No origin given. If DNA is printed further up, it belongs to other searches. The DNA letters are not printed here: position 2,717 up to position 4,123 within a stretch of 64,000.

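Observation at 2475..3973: DUF1016/YhcG-type PD-(D/E)xK nuclease in operon with an XRE/HigA-like HTH gene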

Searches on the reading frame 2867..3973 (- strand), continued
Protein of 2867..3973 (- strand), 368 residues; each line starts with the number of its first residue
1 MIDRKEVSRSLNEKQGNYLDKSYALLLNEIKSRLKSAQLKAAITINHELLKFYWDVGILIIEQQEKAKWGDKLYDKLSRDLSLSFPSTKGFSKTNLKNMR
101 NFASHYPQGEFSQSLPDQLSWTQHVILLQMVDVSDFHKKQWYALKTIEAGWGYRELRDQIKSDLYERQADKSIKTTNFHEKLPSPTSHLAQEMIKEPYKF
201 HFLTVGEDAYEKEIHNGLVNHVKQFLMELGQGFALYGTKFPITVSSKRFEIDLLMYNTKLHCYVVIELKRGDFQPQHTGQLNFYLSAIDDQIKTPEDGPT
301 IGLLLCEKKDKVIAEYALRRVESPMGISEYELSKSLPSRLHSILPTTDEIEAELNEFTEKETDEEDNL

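Call 69: search_protein_families(library=pfam, proteins=[L026:4091-5374:+, L027:4029-5261:+, L028:4043-5272:+, L029:4046-5281:+, L032:4049-5284:+, L033:2354-3586:+, L036:4073-5371:+, L090:4014-5246:+, L037:4019-5989:+, L041:1156-3123:+], max_evalue=0.00001)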
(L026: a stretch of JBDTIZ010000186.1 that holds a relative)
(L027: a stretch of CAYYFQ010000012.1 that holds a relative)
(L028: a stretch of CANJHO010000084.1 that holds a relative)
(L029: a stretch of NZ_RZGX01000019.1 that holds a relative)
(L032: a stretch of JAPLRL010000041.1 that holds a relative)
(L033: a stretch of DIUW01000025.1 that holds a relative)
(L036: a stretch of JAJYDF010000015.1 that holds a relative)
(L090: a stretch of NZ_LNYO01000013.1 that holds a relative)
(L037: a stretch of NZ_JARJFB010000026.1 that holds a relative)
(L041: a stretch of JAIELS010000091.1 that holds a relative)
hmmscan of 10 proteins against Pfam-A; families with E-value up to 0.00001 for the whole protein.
L026:4091-5374:+ (428 aa): 1 family
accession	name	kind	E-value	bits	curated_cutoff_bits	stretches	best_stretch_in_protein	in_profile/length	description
PF02899.23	Phage_int_SAM_1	-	3.2e-06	27.8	22.3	0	62-128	5-68/83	Phage integrase, N-terminal SAM-like domain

L027:4029-5261:+ (411 aa): 0 families

L028:4043-5272:+ (410 aa): 3 families
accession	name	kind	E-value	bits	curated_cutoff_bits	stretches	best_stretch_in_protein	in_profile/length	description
PF00589.27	Phage_integrase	-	4.2e-34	118.2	27.1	1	252-395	24-171/172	Phage integrase family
PF13356.12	Arm-DNA-bind_3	-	2.4e-11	44.1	27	1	17-89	11-80/83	Arm DNA-binding domain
PF24624.1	Int_N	-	2.8e-09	38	27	1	111-192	18-100/100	Phage integrase, N-terminal domain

L029:4046-5281:+ (412 aa): 3 families
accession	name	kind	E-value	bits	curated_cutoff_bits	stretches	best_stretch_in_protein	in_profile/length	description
PF00589.27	Phage_integrase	-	5.2e-33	114.7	27.1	1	255-394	27-170/172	Phage integrase family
PF13356.12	Arm-DNA-bind_3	-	1.2e-09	38.6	27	1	21-89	15-80/83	Arm DNA-binding domain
PF24624.1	Int_N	-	7.1e-08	33.5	27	1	95-192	3-100/100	Phage integrase, N-terminal domain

L032:4049-5284:+ (412 aa): 3 families
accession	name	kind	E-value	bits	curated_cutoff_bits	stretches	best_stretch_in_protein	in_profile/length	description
PF00589.27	Phage_integrase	-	5e-34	118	27.1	1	245-392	22-171/172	Phage integrase family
PF13356.12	Arm-DNA-bind_3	-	1.5e-11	44.7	27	1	15-86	12-80/83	Arm DNA-binding domain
PF24624.1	Int_N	-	7.9e-07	30.2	27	1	94-189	5-100/100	Phage integrase, N-terminal domain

L033:2354-3586:+ (411 aa): 3 families
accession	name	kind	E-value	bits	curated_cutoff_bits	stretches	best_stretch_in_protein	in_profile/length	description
PF00589.27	Phage_integrase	-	1.5e-29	103.4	27.1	1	253-393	27-171/172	Phage integrase family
PF13356.12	Arm-DNA-bind_3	-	4.8e-12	46.3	27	1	16-87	12-80/83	Arm DNA-binding domain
PF24624.1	Int_N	-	2e-07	32.1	27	1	109-187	18-97/100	Phage integrase, N-terminal domain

L036:4073-5371:+ (433 aa): 1 family
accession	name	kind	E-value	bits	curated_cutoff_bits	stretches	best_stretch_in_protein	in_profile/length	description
PF22548.2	AEP-TOTE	-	2.9e-99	331.8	27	1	107-335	1-229/230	TOTE conflict system, Archaeo-Eukaryotic Primase domain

L090:4014-5246:+ (411 aa): 3 families
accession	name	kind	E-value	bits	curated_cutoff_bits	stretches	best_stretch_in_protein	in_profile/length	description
PF00589.27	Phage_integrase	-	2.1e-33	116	27.1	1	255-395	27-171/172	Phage integrase family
PF13356.12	Arm-DNA-bind_3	-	8.7e-11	42.3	27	1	18-89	12-80/83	Arm DNA-binding domain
PF24624.1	Int_N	-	2.3e-08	35.1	27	1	111-192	18-100/100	Phage integrase, N-terminal domain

L037:4019-5989:+ (657 aa): 4 families
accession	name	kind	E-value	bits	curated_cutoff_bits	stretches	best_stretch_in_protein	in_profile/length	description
PF10412.15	TrwB_AAD_bind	-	1.1e-96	324.6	20.5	1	186-570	2-379/387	Type IV secretion-system coupling protein DNA-binding domain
PF02534.20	T4SS-DNA_transf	-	5.3e-24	85.3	20.1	1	181-565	27-431/468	Type IV secretory system Conjugative DNA transfer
PF12696.13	TraG-D_C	-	6.5e-22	78.2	22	1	437-557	2-124/126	TraM recognition site of TraD and TraG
PF01935.23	DUF87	-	1.1e-07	32.7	23.2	1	194-340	18-145/220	Helicase HerA, central domain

L041:1156-3123:+ (656 aa): 4 families
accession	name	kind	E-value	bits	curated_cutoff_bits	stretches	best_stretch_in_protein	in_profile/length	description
PF10412.15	TrwB_AAD_bind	-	1.4e-97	327.4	20.5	1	186-570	2-379/387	Type IV secretion-system coupling protein DNA-binding domain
PF12696.13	TraG-D_C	-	1.3e-21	77.3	22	1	437-557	2-124/126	TraM recognition site of TraD and TraG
PF02534.20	T4SS-DNA_transf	-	2.5e-21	76.5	20.1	1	182-564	28-430/468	Type IV secretory system Conjugative DNA transfer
PF01935.23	DUF87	-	1.5e-07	32.2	23.2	1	195-340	19-145/220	Helicase HerA, central domain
